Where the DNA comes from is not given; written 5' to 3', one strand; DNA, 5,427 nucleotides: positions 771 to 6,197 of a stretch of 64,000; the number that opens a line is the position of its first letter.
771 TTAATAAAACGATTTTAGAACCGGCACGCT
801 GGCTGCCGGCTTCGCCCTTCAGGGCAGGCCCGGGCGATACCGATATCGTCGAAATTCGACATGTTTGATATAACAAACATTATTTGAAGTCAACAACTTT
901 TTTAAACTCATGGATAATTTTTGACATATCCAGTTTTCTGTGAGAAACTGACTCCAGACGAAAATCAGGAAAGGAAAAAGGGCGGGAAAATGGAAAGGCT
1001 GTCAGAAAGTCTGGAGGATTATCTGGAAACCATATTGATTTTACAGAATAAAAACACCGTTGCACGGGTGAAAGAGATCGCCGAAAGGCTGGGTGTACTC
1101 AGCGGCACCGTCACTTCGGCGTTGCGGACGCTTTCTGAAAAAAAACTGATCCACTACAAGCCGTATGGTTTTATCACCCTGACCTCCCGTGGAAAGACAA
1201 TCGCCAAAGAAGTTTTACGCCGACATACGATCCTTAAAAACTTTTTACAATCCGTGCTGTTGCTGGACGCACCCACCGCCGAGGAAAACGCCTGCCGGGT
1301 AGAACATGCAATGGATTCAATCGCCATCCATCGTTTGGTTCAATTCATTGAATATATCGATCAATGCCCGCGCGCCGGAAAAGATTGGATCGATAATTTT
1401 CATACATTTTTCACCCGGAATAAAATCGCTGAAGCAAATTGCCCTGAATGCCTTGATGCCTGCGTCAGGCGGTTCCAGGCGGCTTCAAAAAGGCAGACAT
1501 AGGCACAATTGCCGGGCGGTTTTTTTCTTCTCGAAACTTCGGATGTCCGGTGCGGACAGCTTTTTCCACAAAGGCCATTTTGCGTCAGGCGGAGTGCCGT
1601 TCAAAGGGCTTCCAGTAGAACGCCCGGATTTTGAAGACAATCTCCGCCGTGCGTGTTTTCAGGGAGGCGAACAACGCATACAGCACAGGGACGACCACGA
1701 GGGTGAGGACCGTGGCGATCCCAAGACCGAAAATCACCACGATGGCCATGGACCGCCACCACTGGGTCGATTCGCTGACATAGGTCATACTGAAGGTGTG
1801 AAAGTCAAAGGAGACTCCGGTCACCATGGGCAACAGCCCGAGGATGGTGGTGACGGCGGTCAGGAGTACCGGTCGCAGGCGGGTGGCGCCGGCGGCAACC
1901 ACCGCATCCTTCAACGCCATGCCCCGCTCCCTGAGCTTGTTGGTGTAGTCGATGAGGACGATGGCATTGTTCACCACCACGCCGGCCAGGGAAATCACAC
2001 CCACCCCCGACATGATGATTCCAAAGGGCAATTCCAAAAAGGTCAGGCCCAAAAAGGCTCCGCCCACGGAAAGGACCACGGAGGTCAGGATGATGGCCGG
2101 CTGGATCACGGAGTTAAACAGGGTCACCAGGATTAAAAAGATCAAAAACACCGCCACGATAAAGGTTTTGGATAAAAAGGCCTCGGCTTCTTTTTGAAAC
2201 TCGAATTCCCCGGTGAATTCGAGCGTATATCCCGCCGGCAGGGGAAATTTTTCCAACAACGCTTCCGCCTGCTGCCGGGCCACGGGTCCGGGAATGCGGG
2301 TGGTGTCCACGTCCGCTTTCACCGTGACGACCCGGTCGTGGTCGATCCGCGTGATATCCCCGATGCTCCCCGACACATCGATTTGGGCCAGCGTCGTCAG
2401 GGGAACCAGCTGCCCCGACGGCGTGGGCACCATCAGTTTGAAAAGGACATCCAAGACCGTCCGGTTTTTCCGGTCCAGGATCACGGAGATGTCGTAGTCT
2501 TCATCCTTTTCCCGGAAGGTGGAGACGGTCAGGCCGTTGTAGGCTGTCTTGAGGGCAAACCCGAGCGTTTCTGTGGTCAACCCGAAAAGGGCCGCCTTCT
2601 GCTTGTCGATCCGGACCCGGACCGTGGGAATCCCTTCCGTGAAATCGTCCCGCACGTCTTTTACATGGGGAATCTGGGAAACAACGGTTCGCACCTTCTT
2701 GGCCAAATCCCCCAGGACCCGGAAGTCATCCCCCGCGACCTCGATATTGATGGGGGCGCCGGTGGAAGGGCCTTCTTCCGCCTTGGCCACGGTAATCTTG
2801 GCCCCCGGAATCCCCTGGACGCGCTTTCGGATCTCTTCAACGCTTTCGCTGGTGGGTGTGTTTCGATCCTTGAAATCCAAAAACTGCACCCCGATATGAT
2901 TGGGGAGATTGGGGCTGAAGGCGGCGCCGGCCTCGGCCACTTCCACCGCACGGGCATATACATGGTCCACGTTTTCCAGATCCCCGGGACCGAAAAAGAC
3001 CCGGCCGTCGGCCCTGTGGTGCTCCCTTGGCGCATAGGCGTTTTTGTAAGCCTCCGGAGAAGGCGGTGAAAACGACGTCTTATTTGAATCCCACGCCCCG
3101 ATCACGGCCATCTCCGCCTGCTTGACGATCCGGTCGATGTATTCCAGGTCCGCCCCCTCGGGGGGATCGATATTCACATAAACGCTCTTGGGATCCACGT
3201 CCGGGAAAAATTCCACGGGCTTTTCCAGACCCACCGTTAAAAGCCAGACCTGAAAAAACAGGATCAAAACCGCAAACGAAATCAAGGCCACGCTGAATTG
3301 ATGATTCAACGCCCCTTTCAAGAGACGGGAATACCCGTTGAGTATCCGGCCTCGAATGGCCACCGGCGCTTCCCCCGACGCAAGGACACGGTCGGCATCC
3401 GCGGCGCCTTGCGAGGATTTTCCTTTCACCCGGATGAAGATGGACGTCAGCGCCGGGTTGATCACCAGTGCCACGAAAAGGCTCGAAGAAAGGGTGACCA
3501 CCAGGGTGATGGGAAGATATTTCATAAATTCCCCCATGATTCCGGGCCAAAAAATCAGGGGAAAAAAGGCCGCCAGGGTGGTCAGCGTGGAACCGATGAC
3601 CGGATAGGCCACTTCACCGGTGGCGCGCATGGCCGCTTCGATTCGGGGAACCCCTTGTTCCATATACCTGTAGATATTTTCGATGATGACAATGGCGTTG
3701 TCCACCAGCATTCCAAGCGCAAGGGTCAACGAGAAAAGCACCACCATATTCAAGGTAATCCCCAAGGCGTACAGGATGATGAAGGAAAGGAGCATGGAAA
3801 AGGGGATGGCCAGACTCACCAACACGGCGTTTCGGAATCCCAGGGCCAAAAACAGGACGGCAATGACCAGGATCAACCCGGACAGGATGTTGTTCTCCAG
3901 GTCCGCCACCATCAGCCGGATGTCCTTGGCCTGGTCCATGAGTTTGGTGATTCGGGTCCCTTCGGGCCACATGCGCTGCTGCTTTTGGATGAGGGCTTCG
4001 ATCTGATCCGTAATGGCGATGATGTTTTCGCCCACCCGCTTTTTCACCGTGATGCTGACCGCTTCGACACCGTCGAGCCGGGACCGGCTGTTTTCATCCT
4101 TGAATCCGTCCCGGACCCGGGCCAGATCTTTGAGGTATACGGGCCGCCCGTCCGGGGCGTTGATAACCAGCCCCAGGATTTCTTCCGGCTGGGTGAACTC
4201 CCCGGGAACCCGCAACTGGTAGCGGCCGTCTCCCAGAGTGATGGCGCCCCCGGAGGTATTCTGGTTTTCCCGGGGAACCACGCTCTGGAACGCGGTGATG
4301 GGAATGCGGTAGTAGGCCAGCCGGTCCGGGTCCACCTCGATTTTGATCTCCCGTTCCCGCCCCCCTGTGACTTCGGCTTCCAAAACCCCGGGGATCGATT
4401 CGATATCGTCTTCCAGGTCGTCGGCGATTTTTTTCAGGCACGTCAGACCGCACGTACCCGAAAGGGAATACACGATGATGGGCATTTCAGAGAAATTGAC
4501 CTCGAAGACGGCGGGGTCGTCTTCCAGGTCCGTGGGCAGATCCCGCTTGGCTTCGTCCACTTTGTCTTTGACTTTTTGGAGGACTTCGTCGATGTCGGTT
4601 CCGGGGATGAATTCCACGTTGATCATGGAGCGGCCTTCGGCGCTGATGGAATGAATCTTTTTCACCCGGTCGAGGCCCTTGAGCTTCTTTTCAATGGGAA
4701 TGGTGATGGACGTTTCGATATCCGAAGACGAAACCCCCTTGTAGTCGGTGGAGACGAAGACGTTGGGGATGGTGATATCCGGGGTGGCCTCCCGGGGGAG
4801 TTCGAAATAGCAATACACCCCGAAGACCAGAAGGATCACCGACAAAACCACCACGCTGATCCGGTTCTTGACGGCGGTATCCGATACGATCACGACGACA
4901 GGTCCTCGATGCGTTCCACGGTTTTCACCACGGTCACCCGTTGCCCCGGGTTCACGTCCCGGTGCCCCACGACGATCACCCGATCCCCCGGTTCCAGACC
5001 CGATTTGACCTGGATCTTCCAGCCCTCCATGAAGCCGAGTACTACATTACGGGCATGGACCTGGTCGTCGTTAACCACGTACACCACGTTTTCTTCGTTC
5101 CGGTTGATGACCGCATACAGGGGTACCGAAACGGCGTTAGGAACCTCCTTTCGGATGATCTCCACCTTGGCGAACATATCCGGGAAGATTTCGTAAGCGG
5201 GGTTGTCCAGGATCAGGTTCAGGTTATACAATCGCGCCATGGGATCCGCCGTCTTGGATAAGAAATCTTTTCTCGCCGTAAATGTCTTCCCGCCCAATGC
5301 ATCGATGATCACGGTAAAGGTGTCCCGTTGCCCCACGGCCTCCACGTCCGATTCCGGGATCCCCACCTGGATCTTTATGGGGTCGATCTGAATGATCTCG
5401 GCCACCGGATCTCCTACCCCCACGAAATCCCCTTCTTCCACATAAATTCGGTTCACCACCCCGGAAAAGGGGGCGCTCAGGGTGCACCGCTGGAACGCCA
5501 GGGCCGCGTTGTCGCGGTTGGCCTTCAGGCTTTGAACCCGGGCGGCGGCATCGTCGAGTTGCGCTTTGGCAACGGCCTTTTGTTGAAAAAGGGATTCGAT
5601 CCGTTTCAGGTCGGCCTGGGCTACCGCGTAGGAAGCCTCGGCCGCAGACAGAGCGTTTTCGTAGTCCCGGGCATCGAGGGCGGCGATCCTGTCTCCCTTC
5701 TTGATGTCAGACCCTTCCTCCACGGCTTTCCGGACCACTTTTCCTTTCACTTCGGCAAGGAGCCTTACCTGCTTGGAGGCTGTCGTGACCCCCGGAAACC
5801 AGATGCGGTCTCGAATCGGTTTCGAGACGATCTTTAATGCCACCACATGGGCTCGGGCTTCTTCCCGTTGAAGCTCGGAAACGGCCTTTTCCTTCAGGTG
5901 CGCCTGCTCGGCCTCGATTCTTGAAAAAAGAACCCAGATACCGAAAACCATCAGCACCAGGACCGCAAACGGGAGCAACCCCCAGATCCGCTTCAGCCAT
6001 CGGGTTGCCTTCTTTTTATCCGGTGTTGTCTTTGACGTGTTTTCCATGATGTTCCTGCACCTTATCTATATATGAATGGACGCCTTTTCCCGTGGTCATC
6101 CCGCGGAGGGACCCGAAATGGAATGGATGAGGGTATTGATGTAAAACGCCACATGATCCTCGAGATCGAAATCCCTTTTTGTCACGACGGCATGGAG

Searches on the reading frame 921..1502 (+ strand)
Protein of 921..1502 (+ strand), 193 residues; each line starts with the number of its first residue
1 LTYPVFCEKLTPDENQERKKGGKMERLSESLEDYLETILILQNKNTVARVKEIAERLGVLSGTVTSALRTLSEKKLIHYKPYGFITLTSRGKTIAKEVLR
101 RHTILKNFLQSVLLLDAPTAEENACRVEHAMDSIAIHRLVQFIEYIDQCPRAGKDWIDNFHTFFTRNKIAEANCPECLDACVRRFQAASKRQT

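Call 58: search_protein_families(library=pfam, proteins=[window:921-1502:+], max_evalue=0.0001)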
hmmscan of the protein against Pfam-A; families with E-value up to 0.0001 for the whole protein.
window:921-1502:+ (193 aa): 2 families
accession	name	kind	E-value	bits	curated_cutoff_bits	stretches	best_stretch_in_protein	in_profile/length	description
PF02742.21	Fe_dep_repr_C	-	2.4e-19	69.5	27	1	88-156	1-69/70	Iron dependent repressor, metal binding and dimerisation domain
PF01325.25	Fe_dep_repress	-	4.7e-14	52.8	26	1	27-83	2-58/60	Iron dependent repressor, N-terminal DNA binding domain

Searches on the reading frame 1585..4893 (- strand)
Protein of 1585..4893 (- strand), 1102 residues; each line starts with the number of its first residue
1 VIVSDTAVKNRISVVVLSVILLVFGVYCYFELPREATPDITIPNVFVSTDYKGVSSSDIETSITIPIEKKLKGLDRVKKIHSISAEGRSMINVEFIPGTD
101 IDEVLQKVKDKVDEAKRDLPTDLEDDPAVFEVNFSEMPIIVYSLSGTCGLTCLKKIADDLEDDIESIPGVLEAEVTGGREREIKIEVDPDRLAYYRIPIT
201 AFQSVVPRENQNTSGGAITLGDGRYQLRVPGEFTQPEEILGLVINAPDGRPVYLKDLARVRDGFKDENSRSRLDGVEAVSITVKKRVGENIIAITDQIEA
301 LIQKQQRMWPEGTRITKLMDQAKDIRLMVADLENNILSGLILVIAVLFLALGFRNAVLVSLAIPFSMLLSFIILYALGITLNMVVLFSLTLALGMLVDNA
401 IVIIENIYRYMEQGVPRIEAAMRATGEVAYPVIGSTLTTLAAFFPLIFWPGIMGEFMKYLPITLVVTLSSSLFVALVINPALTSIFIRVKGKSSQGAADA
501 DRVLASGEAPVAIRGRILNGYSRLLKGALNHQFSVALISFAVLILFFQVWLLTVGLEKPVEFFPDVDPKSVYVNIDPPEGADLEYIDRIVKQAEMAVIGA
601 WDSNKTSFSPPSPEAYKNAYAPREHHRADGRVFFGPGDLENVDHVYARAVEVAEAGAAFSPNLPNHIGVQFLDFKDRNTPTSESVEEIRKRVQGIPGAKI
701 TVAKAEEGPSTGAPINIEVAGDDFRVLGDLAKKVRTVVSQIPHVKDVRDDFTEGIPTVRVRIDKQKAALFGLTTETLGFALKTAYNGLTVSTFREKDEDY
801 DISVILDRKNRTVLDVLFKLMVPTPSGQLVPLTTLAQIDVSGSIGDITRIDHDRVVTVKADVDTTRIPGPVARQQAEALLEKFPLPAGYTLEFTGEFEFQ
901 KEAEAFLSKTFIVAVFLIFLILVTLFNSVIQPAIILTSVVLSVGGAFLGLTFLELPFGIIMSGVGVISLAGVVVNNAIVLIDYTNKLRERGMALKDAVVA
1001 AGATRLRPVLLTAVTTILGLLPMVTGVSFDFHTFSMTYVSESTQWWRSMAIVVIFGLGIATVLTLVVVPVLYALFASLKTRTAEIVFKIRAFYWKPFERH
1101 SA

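Call 54: search_protein_families(library=pfam, proteins=[window:1585-4893:-], max_evalue=0.00001)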
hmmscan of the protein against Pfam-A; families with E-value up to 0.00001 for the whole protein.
window:1585-4893:- (1102 aa): 2 families
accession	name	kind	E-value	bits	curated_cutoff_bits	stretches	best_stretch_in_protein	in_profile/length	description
PF00873.25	ACR_tran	-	8.5e-210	699.5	28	2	4-597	2-587/1021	AcrB/AcrD/AcrF family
PF03176.21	MMPL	-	3.6e-07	29.9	20.5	0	334-488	147-304/333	MMPL family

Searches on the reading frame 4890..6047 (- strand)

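Call 54: search_protein_families(library=pfam, proteins=[window:4890-6047:-], max_evalue=0.00001)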
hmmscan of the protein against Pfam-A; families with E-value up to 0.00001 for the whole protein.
window:4890-6047:- (385 aa): 4 families
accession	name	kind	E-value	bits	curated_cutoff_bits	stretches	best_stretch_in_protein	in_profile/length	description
PF16576.10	HlyD_D23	-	5.8e-22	78.5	30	1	92-293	18-214/214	Barrel-sandwich domain of CusB or HlyD membrane-fusion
PF13437.12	HlyD_3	-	5.8e-17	62.8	22.2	1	189-283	1-96/106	HlyD family secretion protein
PF13533.13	Biotin_lipoyl_2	-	8.5e-08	32.3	29.8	0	189-218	2-31/32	Biotin-lipoyl like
PF00364.28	Biotin_lipoyl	-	1.4e-07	31.6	22.1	0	189-218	44-73/73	Biotin-requiring enzyme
